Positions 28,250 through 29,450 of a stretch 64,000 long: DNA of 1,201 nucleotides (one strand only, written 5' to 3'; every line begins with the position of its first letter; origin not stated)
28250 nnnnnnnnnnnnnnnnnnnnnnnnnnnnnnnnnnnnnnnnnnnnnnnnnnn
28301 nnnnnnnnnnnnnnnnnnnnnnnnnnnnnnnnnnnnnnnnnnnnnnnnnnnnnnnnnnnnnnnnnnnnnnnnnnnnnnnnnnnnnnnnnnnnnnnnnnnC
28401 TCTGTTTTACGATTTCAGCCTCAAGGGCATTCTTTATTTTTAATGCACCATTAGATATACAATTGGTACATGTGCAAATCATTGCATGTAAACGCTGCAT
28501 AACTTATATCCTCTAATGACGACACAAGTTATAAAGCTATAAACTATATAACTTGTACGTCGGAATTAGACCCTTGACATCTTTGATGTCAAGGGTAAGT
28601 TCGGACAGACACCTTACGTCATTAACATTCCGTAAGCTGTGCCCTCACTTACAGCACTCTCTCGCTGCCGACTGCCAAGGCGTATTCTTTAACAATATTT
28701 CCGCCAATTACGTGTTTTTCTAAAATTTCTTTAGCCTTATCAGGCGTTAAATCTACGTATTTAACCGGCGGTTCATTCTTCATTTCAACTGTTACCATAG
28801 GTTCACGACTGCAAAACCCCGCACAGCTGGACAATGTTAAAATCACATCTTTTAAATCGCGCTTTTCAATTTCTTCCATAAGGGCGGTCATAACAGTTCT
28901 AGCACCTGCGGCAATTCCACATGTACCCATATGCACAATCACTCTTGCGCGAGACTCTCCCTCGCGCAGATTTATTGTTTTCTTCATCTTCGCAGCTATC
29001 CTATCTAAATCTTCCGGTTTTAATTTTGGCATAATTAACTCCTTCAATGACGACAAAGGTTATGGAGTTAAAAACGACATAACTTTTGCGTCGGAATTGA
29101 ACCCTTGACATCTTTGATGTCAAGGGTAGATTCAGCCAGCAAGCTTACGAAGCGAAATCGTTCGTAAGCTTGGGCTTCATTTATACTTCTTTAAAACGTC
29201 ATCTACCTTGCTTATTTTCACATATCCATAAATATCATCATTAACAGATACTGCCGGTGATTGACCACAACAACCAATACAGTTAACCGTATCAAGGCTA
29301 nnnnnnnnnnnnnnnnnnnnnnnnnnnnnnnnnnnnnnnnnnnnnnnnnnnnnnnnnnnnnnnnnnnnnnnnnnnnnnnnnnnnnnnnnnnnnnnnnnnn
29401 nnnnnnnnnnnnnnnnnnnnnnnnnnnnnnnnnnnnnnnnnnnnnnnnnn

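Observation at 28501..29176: Paired multi-hairpin RNA elements flanking the hndB-like gene inside the operon, with compensatory base changes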

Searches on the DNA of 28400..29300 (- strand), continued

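Call 46: search_with_rna_model(model_id=R1, sources=[window, L086, L087, L088, L089, L090, L091, L092, L093, L094, L095, L096, L097, L098, L099, L100, L101, L102, L103, L104, L105, L106, L107, L108, L109, L110, L111, L112, L113, L114, L115, L116, L117, L118, L119, L120, L121, L122, L123, L124, L125, L126, L127, L128, L129, L130, L131, L132, L133, L134, L135, L136, L137, L138, L139, L140, L141, L142, L143, L144, L145, L146, L147, L148, L149, L150, L151, L152, L153, L154, L155, L156, L157, L158, L159, L160, L161, L162, L163, L164, L165, L166, L167, L168, L169, L170, L171, L172, L173, L174, L175, L176, L177, L178, L179, L180, L181, L182, L183, L184], max_evalue=0.0001, make_alignment=true)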
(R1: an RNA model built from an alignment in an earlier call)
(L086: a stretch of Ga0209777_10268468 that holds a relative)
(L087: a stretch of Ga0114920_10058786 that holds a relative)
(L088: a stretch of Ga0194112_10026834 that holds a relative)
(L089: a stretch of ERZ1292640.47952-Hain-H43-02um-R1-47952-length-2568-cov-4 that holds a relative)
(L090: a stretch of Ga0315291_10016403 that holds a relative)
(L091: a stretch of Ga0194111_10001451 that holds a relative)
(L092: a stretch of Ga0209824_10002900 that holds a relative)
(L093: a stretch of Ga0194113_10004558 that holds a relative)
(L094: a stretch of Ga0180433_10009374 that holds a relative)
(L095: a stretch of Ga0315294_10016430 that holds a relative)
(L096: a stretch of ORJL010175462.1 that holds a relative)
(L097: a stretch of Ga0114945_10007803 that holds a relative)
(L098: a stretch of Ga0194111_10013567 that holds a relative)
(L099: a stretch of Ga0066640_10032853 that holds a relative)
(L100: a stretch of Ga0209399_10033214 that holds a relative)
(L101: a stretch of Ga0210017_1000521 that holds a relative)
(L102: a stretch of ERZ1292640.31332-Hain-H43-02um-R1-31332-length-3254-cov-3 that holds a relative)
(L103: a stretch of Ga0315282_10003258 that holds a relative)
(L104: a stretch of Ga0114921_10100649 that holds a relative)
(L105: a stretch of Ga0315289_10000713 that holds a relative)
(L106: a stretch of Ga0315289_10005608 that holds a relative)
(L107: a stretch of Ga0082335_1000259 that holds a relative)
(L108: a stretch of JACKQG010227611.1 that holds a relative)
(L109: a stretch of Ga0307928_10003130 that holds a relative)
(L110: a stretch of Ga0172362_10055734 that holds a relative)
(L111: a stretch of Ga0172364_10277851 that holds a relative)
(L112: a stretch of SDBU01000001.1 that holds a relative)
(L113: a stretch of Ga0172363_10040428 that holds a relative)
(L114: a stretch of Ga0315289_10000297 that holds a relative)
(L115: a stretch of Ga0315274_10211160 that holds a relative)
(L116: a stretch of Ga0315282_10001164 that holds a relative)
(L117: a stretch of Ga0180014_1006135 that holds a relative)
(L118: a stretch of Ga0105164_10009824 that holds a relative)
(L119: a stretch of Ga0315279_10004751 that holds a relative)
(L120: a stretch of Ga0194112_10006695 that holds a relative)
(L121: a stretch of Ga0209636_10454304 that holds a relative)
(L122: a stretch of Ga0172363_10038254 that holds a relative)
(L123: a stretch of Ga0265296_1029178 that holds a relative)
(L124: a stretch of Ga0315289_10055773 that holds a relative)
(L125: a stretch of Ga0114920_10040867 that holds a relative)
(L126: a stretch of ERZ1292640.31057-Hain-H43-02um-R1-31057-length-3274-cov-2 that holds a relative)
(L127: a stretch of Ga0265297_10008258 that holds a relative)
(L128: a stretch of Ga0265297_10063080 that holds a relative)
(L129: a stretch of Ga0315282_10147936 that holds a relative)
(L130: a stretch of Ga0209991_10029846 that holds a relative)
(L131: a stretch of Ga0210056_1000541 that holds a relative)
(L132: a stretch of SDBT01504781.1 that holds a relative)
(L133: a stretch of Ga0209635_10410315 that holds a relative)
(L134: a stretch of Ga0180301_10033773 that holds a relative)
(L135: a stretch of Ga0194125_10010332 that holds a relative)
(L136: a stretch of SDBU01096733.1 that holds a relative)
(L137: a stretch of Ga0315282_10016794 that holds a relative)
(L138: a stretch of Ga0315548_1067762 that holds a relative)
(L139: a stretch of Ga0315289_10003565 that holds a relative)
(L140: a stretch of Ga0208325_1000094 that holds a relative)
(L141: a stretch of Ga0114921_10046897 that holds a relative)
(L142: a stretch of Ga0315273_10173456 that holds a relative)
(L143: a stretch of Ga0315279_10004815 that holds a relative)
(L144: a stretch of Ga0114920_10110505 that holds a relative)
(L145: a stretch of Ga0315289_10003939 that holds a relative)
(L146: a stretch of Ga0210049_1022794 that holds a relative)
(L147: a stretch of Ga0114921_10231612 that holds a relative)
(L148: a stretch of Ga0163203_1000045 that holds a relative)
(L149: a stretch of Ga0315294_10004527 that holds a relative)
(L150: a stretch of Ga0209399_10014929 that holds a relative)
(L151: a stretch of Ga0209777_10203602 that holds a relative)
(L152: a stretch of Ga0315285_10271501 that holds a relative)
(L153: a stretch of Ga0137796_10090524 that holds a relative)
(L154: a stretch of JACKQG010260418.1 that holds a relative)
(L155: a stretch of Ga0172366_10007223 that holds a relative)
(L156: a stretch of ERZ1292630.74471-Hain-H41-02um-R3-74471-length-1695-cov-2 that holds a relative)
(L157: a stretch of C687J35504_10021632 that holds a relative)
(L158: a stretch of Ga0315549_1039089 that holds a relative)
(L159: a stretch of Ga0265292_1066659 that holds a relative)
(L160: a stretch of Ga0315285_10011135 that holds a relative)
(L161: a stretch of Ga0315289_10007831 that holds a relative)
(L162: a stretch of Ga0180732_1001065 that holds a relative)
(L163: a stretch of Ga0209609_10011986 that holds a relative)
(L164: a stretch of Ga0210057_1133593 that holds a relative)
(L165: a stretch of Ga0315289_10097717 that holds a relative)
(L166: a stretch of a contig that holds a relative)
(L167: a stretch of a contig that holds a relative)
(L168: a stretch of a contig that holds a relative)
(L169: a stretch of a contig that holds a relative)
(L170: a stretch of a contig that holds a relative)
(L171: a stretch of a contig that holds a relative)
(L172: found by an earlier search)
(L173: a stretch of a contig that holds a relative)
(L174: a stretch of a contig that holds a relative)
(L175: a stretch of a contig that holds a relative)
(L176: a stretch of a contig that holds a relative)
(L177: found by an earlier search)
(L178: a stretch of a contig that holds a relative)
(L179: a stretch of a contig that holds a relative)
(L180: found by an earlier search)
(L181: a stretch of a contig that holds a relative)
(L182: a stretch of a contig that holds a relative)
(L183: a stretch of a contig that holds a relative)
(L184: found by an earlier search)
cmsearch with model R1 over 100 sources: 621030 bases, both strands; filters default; matches with E-value up to 0.0001: 124.
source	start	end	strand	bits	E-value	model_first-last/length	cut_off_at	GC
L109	3337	3405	-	82.2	1.2e-14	1-69/69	no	0.3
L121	1003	1073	+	82.1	1.3e-14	1-69/69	no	0.42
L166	812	880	+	79.6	4.7e-14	1-69/69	no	0.39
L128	1698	1765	-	79.1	6.1e-14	1-69/69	no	0.38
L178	5563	5631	-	78.8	7e-14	1-69/69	no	0.45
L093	3659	3726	+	78.7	7.3e-14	1-69/69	no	0.4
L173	678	746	+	78.2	9.5e-14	1-69/69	no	0.43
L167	4387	4455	-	77.1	1.6e-13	1-69/69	no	0.36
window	28503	28571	-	75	4.8e-13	1-69/69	no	0.32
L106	6084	6153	+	74.7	5.6e-13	1-69/69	no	0.34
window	29034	29102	-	74.5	6.1e-13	1-69/69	no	0.36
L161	8730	8800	-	73.8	8.6e-13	1-69/69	no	0.44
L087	1364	1431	+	71.8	2.4e-12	1-69/69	no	0.4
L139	7060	7127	+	71.6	2.7e-12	1-69/69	no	0.32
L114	844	912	+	71.4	3e-12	1-69/69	no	0.39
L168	12220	12299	-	71.3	3.1e-12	1-69/69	no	0.36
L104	360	430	-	70.9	3.8e-12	1-69/69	no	0.42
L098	7938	8005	+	70.2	5.4e-12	1-69/69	no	0.41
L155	2016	2084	-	68.8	1.1e-11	1-69/69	no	0.36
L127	7987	8055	+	68.5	1.3e-11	1-69/69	no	0.3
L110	2920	2986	-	68.3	1.4e-11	1-69/69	no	0.34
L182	12338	12416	-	68.1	1.6e-11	1-69/69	no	0.38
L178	8989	9055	+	66.9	2.8e-11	1-69/69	no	0.33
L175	1518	1585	-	65.4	6.1e-11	1-69/69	no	0.37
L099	2960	3020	+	65.4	6.2e-11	1-62/69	3'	0.3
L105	2857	2930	-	65.3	6.5e-11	1-69/69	no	0.42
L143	3271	3339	+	65.1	7.1e-11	1-69/69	no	0.39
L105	13289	13356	-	64.1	1.2e-10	1-69/69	no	0.35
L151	1361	1427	+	62.8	2.3e-10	1-69/69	no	0.37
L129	332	400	+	62.5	2.6e-10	1-69/69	no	0.35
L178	1194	1260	-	62.5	2.7e-10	1-69/69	no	0.36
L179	8325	8393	+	62.3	2.9e-10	1-69/69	no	0.38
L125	214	282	+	62.1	3.3e-10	1-69/69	no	0.29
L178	7176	7243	-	61.3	4.8e-10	1-69/69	no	0.34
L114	166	234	-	61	5.8e-10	1-69/69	no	0.38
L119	7167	7235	+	60.2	8.9e-10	1-69/69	no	0.42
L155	105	179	-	59.8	1.1e-09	1-69/69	no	0.33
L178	4004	4072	-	59.5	1.2e-09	1-69/69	no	0.45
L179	3734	3801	-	59.4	1.3e-09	1-69/69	no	0.38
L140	3843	3909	-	59.4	1.3e-09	1-69/69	no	0.48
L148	5526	5592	+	59.4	1.3e-09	1-69/69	no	0.48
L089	1117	1187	-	59.3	1.3e-09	1-69/69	no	0.39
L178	8873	8940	-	59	1.6e-09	1-69/69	no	0.35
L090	3171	3241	+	58.8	1.8e-09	1-69/69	no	0.49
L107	112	203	-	58.4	2.1e-09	1-69/69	no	0.42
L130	1648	1722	-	58.2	2.4e-09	1-69/69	no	0.4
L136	44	111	-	57.9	2.7e-09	1-69/69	no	0.34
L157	593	662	-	57.9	2.7e-09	1-69/69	no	0.41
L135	11363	11431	-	57.9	2.8e-09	1-69/69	no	0.43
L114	737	821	-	57.7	3e-09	1-69/69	no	0.29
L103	12502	12569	+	57.6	3.2e-09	1-69/69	no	0.38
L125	1115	1191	-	57.5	3.4e-09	1-69/69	no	0.45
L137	5223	5304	-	57.3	3.7e-09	1-69/69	no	0.46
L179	21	89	+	55.7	8.4e-09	1-69/69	no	0.38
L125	532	608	-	55.5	9.2e-09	1-69/69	no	0.53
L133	428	498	-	55.5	9.5e-09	1-69/69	no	0.38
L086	1217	1285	+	55.1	1.1e-08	1-69/69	no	0.42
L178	7290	7357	+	55.1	1.2e-08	1-69/69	no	0.46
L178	8478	8591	-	54.9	1.2e-08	1-69/69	no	0.46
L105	13418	13487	+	54.7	1.4e-08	1-69/69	no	0.39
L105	2952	3033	+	54.4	1.6e-08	1-69/69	no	0.3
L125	94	170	-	53.7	2.3e-08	1-69/69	no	0.47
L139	4083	4151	+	53.7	2.3e-08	1-69/69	no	0.45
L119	2104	2186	-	53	3.3e-08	1-69/69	no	0.33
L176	7165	7232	+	52.7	3.8e-08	1-69/69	no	0.41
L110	20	86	-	52.6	4.2e-08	1-69/69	no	0.48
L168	12344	12411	+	52.5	4.3e-08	1-69/69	no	0.41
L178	5654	5722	+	52.2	5.1e-08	1-69/69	no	0.43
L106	5977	6061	-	52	5.5e-08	1-69/69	no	0.28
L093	3570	3636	-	52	5.5e-08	1-69/69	no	0.42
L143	10857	10941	+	52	5.6e-08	1-69/69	no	0.33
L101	4006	4071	-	51.9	5.8e-08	1-69/69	no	0.35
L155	261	342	+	51.9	5.9e-08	1-69/69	no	0.37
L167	4478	4559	+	51.2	8.2e-08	1-69/69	no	0.33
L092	103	171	+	51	9.2e-08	1-69/69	no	0.42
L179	8055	8135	-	50.7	1e-07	1-69/69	no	0.32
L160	758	826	+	50.7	1.1e-07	1-69/69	no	0.41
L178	1322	1390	+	50.6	1.1e-07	1-69/69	no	0.39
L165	3250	3319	-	50.5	1.2e-07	1-69/69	no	0.43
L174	1746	1813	-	50.4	1.2e-07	1-69/69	no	0.51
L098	7847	7915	-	50.1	1.4e-07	1-69/69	no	0.39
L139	6969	7037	-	49.9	1.6e-07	1-69/69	no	0.41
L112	3895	3961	+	49.8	1.7e-07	1-69/69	no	0.49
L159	546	615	+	49.7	1.8e-07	1-69/69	no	0.41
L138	549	616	+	48.9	2.6e-07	1-69/69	no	0.37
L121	910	979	-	48.6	3.1e-07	1-69/69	no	0.43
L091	3040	3107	-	48.6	3.1e-07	1-69/69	no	0.49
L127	7899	7965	-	48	4.1e-07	1-69/69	no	0.4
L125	1287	1361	+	47.8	4.6e-07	1-69/69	no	0.44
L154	458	524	+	47.3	6e-07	1-69/69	no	0.31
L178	4114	4182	+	47.3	6e-07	1-69/69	no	0.36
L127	7292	7368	-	47.2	6.4e-07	1-69/69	no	0.38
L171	897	956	+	47.1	6.6e-07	3-59/69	no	0.45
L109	3428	3495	+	47.1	6.6e-07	1-69/69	no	0.28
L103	12401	12479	-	46.6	8.7e-07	1-69/69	no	0.51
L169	395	477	-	46.6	8.7e-07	1-69/69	no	0.34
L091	1035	1117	-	45.4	1.6e-06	1-69/69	no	0.35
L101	4945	5026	+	44.8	2.1e-06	1-69/69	no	0.3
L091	764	835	-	44.7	2.2e-06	1-69/69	no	0.39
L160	639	720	-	44.6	2.3e-06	1-69/69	no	0.44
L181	225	293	+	44.5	2.5e-06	1-69/69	no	0.36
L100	774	826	-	43.6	3.9e-06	1-69/69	no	0.43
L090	299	365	+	42.1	8.2e-06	1-69/69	no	0.4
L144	1356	1437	-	42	8.7e-06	1-69/69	no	0.43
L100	853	921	+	41.5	1.1e-05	1-69/69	no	0.52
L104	454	521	+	41.3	1.3e-05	1-69/69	no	0.44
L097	1940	1992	-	41.3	1.3e-05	1-69/69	no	0.51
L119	7036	7116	-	41.2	1.3e-05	1-69/69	no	0.43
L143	3143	3220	-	41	1.4e-05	1-69/69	no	0.49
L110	3009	3071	+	41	1.4e-05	1-60/69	3'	0.38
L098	6012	6078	+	40.8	1.6e-05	1-69/69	no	0.37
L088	1650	1714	+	40.7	1.7e-05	1-69/69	no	0.45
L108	1114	1181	+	40.5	1.9e-05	1-69/69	no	0.44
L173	581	655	-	40.3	2e-05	1-69/69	no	0.51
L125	632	699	+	39.9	2.5e-05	1-69/69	no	0.41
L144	1461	1529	+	39.5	3e-05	1-69/69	no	0.39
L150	98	150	+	39.5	3.2e-05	1-69/69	no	0.47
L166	724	789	-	39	4e-05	1-69/69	no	0.24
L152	748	821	-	38.7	4.6e-05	1-69/69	no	0.36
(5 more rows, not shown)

Alignment A3: 124 matches aligned to the model, 157 columns, each read 5' to 3' on its own strand. Consensus structure (alignment columns), stored with it:
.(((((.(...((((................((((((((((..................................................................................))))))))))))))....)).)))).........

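Call 62: search_with_rna_model(model_id=R1, sources=[L210, L211, L212, L206, L207, L185, L186, L187, L188, L189, L190, L191, L192, L193, L194, L195, L196, L197, L198, L199, L200, L201, L202, L203, L204, L205], max_evalue=0.001)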
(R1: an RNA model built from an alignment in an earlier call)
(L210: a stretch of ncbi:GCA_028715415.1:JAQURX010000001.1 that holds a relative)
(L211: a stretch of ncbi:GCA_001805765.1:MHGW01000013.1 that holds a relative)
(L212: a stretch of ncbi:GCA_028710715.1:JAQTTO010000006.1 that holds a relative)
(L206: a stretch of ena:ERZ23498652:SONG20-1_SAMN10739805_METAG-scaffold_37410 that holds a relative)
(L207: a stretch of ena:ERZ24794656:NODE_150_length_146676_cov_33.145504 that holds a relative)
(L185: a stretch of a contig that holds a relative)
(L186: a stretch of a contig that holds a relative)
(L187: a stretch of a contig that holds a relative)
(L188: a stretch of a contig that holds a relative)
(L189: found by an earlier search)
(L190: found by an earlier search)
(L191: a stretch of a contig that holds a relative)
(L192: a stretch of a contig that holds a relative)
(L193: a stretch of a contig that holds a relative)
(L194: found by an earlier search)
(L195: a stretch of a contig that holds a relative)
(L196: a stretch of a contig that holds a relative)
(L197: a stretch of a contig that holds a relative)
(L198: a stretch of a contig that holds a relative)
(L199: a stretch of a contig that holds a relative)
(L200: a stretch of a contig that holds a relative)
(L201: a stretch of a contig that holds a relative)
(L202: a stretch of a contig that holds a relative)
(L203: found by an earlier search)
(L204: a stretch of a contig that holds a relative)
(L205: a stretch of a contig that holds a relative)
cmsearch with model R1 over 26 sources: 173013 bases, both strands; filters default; matches with E-value up to 0.001: 34.
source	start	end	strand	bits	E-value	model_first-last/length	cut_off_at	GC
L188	243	311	+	77.1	4.7e-14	1-69/69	no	0.36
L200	1116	1186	-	73.4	3e-13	1-69/69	no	0.39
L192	2105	2173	-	72.3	5.3e-13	1-69/69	no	0.38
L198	9120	9199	+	65.2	1.9e-11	1-69/69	no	0.38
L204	7546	7616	-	64.2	3.1e-11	1-69/69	no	0.31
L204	6056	6140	-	61.6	1.2e-10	1-69/69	no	0.44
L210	18179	18254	+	58.9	4.6e-10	1-69/69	no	0.41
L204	1275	1343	+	56.7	1.4e-09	1-69/69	no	0.45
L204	7690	7758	+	56.3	1.7e-09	1-69/69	no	0.42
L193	1130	1241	-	55.7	2.4e-09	1-69/69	no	0.48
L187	5712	5781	+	54.9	3.6e-09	1-69/69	no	0.37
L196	6584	6653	+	54.5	4.2e-09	1-69/69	no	0.37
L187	3577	3647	-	54.5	4.3e-09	1-69/69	no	0.45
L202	888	958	+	53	9.1e-09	1-69/69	no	0.38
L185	387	468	+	52.6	1.1e-08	1-69/69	no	0.29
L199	400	462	-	51.9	1.6e-08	1-69/69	no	0.41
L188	139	220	-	51.7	1.8e-08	1-69/69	no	0.32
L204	8348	8415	+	50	4.1e-08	1-69/69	no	0.4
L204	6184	6266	+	49.9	4.5e-08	1-69/69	no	0.36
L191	46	114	-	49.5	5.4e-08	1-69/69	no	0.36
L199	498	609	+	48.8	7.8e-08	1-69/69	no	0.54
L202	797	864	-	48.8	7.8e-08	1-69/69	no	0.41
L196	4312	4379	+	48.6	8.6e-08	1-69/69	no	0.49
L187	6062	6127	-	47.2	1.7e-07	1-69/69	no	0.38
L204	8284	8354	-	46.6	2.4e-07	1-69/69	no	0.38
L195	1821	1903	+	46.6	2.4e-07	1-69/69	no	0.34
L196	6302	6384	+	45.4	4.4e-07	1-69/69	no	0.35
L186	1981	2049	+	44.1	8.5e-07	1-69/69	no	0.54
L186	1902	1954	-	42.9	1.6e-06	1-69/69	no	0.45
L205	417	469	+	41.6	3e-06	1-69/69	no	0.47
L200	1210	1277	+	41.3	3.5e-06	1-69/69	no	0.44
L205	244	312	-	38.9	1.2e-05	1-69/69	no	0.49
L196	6153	6220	-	36.4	4.2e-05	1-69/69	no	0.35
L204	1154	1228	-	33.3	0.0002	1-69/69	no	0.41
